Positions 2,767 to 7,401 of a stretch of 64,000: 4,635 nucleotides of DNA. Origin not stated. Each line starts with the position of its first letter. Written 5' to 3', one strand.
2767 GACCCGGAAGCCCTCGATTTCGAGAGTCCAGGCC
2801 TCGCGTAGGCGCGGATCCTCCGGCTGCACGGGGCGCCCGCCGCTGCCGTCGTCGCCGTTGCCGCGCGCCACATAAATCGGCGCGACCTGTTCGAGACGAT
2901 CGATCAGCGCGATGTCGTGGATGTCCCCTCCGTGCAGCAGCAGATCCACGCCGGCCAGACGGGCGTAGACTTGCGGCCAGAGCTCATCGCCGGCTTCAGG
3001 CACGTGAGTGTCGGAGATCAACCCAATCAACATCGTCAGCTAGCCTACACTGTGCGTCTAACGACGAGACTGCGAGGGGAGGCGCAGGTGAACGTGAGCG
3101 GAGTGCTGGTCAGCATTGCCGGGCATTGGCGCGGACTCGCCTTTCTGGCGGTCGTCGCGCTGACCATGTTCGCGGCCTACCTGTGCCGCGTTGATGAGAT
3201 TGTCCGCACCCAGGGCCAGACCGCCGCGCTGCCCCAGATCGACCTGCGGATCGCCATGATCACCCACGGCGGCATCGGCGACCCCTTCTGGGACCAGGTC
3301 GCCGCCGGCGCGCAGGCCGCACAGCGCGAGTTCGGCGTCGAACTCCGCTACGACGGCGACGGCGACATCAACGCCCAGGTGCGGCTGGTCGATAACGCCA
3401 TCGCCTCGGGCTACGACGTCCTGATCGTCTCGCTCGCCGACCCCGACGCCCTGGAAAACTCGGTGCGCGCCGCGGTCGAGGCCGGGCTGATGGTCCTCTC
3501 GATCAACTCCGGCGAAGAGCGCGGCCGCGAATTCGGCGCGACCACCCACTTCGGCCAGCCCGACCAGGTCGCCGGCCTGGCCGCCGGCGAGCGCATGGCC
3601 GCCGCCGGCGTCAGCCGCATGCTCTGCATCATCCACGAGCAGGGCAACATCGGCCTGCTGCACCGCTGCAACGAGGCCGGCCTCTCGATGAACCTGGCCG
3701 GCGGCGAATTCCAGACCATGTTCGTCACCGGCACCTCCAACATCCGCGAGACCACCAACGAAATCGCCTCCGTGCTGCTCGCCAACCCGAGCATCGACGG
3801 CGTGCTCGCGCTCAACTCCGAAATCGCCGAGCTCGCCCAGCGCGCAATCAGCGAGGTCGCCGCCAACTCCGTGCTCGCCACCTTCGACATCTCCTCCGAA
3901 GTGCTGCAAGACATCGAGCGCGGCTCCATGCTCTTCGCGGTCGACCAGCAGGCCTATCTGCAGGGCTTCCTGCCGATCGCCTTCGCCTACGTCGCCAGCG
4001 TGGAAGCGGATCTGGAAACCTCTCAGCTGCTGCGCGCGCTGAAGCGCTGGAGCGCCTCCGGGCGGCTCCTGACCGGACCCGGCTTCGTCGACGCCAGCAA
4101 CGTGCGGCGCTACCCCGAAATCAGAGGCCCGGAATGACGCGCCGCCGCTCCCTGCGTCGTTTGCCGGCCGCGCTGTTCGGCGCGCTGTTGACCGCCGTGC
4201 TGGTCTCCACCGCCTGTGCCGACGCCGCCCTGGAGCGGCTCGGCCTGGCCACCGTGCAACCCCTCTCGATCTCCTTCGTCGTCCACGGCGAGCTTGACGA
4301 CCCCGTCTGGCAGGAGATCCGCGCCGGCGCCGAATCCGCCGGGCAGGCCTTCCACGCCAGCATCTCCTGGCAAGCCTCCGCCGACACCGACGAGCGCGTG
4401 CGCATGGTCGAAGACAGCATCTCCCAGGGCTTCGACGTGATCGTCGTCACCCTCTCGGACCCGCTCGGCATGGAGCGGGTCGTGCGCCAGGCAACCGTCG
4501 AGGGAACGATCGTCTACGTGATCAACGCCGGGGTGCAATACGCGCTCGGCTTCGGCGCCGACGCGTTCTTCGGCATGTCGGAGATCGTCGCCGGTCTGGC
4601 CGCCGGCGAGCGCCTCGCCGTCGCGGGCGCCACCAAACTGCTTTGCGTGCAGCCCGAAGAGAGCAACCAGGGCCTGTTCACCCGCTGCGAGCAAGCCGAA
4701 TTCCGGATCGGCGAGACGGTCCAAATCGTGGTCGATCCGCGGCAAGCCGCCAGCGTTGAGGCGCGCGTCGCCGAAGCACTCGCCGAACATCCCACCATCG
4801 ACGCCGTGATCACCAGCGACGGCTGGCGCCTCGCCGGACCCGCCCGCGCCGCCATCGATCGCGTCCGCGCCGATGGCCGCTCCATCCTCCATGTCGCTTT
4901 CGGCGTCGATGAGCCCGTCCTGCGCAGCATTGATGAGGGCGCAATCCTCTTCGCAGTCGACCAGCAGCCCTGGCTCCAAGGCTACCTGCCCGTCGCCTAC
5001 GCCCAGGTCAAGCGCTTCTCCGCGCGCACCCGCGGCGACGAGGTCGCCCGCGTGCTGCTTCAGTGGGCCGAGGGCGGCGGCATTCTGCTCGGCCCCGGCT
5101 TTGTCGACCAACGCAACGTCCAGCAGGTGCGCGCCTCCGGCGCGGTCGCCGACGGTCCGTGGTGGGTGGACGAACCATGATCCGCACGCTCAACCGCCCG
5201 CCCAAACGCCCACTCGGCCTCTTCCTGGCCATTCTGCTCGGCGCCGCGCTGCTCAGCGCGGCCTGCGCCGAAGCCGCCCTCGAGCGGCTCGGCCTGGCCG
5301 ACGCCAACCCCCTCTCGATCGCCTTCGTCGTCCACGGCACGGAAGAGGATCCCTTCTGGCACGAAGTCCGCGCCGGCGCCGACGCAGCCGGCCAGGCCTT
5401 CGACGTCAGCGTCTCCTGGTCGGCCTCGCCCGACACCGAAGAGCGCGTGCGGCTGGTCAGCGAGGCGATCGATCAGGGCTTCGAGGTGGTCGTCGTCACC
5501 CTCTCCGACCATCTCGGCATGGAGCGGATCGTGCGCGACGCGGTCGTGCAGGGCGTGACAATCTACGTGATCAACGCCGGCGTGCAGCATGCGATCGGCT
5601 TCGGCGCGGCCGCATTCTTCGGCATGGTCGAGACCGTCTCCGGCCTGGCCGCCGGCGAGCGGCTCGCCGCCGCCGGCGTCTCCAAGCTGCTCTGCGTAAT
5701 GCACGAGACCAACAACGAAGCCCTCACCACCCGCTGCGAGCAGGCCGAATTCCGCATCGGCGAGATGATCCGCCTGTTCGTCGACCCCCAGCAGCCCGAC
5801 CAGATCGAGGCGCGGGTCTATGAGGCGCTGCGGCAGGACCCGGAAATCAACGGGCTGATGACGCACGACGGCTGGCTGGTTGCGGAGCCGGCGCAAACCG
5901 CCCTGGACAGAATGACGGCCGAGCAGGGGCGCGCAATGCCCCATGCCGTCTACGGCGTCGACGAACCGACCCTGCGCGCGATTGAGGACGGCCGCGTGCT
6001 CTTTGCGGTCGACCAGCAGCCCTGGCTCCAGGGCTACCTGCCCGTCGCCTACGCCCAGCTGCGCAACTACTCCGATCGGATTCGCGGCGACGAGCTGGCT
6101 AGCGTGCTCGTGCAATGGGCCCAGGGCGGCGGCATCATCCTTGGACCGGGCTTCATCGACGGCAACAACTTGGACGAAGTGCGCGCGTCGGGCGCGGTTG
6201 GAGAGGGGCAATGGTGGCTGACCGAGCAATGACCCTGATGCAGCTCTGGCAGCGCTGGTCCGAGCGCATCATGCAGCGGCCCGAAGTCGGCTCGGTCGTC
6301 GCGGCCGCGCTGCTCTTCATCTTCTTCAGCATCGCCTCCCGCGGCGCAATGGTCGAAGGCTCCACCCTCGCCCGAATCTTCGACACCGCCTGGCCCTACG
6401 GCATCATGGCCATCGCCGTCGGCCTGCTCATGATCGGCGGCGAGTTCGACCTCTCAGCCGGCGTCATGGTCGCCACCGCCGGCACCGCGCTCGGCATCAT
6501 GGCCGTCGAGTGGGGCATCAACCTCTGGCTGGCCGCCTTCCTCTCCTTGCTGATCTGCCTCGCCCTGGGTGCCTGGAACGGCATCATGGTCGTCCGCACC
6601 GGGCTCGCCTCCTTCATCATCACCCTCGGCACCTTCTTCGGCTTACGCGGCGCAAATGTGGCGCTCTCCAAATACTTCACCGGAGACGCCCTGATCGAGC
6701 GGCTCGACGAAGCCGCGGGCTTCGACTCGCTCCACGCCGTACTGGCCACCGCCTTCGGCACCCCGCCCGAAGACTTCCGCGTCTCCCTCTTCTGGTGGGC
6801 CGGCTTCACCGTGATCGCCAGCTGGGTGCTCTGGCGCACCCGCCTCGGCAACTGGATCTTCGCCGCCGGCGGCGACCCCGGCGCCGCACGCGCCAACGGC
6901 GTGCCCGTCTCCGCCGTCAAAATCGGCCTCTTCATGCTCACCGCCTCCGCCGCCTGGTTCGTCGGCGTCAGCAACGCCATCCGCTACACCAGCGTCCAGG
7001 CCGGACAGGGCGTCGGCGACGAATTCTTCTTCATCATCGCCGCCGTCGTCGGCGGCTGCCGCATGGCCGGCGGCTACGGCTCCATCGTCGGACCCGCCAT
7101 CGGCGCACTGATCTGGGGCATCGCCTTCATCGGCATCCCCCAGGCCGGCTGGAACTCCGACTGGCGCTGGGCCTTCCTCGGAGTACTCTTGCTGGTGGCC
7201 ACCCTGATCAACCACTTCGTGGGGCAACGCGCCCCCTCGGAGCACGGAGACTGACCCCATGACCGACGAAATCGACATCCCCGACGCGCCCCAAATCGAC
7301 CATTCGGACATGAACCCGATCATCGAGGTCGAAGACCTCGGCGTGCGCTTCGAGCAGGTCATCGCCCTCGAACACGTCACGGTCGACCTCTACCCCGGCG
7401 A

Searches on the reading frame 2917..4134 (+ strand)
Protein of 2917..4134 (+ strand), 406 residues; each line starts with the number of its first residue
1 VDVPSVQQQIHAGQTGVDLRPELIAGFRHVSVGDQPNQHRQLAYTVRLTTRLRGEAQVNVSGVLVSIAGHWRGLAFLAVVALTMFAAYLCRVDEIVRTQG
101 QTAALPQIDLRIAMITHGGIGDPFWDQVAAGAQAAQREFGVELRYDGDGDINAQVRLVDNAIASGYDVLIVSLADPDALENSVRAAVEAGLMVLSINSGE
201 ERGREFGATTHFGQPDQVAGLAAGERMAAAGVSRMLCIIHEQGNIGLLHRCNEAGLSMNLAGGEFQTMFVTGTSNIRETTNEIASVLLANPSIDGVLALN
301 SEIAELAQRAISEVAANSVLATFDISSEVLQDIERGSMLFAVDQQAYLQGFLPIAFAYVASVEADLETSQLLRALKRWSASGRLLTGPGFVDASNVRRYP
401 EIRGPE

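Call 64: search_protein_families(library=pfam, proteins=[window:2917-4134:+], max_evalue=0.00001)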
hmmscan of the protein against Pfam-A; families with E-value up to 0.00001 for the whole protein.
window:2917-4134:+ (406 aa): 1 family
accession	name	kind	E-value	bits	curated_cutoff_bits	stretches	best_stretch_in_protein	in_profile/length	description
PF13407.12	Peripla_BP_4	-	2.8e-30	106.2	35.1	1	119-358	7-251/258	Periplasmic binding protein domain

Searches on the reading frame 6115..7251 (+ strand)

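Call 64: search_protein_families(library=pfam, proteins=[window:6115-7251:+], max_evalue=0.00001)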
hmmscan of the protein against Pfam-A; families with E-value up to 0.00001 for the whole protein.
window:6115-7251:+ (379 aa): 1 family
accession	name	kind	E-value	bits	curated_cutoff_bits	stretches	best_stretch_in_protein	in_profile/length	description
PF02653.21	BPD_transp_2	-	5e-40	137.8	26.8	1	87-362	4-268/269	Branched-chain amino acid transport system / permease component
